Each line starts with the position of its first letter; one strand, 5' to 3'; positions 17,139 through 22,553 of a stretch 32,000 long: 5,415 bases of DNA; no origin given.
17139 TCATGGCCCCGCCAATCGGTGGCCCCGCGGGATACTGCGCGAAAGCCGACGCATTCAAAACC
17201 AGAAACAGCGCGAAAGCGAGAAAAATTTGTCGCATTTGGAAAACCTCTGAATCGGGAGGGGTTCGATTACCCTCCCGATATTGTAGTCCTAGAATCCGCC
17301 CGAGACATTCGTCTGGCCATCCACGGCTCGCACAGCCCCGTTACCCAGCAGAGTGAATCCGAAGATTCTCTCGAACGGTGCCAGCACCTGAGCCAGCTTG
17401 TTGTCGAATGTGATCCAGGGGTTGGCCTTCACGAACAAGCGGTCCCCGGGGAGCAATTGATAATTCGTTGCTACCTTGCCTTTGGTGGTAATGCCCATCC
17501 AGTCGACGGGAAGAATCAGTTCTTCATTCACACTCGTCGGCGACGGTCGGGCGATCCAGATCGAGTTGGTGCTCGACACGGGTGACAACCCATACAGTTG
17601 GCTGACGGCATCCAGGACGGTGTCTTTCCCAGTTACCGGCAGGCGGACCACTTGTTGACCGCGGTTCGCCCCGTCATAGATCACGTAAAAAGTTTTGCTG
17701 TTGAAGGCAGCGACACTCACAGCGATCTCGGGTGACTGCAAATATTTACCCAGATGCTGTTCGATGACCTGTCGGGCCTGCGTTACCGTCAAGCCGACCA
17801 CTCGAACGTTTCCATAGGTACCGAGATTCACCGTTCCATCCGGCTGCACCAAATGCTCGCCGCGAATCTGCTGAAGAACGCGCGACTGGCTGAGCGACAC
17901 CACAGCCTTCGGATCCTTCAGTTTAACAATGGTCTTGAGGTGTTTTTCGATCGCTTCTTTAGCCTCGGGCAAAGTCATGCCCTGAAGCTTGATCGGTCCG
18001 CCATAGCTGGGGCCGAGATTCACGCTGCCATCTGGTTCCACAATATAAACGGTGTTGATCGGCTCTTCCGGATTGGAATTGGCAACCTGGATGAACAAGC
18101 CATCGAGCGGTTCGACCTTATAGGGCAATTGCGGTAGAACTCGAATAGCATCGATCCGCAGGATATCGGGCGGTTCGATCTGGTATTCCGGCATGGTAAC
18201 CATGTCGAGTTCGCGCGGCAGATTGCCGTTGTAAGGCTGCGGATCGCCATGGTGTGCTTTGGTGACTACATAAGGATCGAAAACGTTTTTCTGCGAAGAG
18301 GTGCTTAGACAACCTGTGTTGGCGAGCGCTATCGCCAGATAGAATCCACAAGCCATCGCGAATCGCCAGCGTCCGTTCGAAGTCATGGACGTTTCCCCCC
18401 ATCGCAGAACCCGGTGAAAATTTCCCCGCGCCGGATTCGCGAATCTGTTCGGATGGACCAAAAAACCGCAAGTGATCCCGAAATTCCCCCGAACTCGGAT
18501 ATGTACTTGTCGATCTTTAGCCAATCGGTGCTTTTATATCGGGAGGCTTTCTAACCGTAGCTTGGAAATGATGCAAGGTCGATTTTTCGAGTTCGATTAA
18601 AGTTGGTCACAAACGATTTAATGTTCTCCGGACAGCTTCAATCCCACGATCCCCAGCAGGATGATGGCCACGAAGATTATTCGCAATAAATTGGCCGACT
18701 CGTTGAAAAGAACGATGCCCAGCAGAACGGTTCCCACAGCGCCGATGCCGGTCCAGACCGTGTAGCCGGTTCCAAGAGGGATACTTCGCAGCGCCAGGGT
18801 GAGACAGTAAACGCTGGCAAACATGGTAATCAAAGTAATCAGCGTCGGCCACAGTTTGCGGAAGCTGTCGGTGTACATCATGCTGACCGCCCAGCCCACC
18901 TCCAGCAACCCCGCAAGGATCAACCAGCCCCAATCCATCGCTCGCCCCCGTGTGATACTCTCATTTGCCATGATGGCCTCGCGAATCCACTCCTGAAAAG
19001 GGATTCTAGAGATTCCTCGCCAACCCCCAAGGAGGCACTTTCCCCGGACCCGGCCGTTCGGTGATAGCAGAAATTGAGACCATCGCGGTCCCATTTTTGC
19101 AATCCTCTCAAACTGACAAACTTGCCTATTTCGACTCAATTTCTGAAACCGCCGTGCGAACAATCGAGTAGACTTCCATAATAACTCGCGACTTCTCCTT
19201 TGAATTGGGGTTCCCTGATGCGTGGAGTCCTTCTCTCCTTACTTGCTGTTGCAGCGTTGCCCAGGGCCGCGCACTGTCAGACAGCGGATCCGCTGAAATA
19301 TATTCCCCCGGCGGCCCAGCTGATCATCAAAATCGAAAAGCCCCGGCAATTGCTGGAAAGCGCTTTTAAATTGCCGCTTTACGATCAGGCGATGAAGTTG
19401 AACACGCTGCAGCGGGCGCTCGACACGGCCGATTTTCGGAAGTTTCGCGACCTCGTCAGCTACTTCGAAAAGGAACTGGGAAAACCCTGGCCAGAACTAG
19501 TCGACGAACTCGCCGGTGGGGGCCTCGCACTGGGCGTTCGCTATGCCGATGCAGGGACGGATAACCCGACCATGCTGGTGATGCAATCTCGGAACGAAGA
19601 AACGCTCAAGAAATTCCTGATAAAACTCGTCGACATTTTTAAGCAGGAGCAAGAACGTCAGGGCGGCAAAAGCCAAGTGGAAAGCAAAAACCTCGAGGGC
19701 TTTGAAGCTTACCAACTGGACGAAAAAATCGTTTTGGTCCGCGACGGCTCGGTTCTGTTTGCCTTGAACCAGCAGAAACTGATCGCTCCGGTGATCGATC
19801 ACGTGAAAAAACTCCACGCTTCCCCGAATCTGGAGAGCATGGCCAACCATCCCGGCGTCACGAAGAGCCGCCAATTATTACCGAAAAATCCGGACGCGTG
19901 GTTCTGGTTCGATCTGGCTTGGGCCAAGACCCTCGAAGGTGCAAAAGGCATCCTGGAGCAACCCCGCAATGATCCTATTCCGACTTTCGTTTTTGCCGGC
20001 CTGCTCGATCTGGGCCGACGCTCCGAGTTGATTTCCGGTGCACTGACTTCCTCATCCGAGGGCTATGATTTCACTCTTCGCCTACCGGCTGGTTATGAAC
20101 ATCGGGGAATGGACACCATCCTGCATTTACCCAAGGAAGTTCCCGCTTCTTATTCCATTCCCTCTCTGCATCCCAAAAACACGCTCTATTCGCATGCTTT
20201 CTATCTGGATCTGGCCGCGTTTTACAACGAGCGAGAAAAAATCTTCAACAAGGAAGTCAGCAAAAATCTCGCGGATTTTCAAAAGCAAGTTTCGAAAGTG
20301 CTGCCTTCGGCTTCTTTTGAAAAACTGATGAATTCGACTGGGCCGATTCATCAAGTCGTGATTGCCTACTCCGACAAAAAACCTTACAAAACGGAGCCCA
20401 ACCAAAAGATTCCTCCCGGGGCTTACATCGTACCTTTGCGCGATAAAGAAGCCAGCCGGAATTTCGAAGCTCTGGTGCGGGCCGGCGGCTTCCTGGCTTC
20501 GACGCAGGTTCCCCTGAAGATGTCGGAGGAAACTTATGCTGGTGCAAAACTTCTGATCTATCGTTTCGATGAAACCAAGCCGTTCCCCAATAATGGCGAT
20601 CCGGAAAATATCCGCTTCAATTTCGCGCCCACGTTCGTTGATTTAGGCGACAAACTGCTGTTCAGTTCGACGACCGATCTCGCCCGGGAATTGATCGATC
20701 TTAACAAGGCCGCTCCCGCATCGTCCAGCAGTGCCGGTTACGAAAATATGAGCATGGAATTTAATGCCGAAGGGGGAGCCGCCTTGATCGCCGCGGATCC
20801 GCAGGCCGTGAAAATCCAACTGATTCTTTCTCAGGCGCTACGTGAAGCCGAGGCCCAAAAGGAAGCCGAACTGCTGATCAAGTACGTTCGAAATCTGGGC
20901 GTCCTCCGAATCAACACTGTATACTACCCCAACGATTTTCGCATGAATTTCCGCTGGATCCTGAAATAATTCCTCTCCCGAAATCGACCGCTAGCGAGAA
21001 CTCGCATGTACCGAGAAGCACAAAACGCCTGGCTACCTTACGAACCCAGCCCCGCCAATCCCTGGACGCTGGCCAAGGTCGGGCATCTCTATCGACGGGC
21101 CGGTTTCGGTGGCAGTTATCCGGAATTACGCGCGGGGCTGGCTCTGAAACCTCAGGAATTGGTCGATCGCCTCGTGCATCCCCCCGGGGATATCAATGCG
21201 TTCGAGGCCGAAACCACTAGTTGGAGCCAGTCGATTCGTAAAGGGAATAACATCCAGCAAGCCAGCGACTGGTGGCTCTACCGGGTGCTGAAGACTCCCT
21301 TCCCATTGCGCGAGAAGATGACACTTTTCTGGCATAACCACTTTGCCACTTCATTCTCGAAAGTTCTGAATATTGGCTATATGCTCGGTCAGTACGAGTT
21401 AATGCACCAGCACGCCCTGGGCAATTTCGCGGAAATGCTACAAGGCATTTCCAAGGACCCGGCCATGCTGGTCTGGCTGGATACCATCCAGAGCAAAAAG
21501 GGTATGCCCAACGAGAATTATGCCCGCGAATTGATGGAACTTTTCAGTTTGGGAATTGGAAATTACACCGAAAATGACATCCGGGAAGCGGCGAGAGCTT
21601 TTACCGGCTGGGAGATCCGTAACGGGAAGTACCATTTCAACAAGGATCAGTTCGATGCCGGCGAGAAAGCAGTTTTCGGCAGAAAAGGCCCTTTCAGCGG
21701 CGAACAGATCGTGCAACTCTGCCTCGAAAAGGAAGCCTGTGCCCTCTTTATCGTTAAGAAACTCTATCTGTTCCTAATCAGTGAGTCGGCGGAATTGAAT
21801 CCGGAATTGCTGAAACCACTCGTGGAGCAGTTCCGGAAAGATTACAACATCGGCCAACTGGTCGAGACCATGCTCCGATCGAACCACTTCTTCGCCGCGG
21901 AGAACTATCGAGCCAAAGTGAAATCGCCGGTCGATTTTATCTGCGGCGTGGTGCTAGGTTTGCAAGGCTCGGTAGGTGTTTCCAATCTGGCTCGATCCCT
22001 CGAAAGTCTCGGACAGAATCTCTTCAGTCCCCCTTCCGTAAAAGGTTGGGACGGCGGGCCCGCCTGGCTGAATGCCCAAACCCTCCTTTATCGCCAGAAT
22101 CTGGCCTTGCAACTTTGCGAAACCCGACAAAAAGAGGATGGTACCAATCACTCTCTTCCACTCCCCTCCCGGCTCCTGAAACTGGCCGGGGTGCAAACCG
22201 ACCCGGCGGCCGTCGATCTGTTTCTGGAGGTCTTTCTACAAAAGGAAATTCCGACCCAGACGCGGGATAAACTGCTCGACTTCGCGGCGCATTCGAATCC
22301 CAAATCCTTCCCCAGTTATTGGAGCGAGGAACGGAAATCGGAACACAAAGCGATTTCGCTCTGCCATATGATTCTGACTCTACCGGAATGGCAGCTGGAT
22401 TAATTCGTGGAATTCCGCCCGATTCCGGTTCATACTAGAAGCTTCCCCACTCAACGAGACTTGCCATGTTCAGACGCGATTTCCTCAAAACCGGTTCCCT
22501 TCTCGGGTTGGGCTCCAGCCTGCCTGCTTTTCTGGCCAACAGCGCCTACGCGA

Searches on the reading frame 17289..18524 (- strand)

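Call 9: search_protein_families(library=pfam, proteins=[window:17289-18524:-], max_evalue=0.001)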
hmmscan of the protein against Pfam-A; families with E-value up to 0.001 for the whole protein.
window:17289-18524:- (411 aa): 1 family
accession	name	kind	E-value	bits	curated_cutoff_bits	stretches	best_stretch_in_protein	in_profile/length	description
PF02563.21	Poly_export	-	3.6e-25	88.4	28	2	222-271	27-76/77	Polysaccharide biosynthesis/export protein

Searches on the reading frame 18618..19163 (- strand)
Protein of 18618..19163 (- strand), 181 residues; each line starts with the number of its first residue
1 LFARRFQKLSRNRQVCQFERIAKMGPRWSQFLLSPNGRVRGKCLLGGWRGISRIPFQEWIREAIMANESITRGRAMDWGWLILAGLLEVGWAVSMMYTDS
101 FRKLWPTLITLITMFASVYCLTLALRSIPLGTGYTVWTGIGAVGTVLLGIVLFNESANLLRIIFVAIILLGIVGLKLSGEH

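Call 9: search_protein_families(library=pfam, proteins=[window:18618-19163:-], max_evalue=0.001)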
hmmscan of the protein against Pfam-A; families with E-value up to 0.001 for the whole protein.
window:18618-19163:- (181 aa): 1 family
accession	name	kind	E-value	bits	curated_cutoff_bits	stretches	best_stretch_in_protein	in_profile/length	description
PF00893.25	Multi_Drug_Res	-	3.2e-27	95.3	23.7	1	76-168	1-93/93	Small Multidrug Resistance protein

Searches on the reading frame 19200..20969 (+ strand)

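Call 9: search_protein_families(library=pfam, proteins=[window:19200-20969:+], max_evalue=0.001)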
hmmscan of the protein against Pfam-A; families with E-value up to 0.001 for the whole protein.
window:19200-20969:+ (589 aa): 1 family
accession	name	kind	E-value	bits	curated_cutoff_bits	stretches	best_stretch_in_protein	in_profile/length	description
PF11832.13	DUF3352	-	3.4e-06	26.4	26.8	0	385-530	103-229/536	Protein of unknown function (DUF3352)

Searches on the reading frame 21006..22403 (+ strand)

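Call 9: search_protein_families(library=pfam, proteins=[window:21006-22403:+], max_evalue=0.001)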
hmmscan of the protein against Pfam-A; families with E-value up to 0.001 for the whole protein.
window:21006-22403:+ (465 aa): 1 family
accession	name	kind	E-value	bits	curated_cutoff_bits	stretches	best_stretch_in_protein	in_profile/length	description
PF08811.16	DUF1800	-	5.8e-109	365.5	26.1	1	27-464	1-419/419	Protein of unknown function (DUF1800)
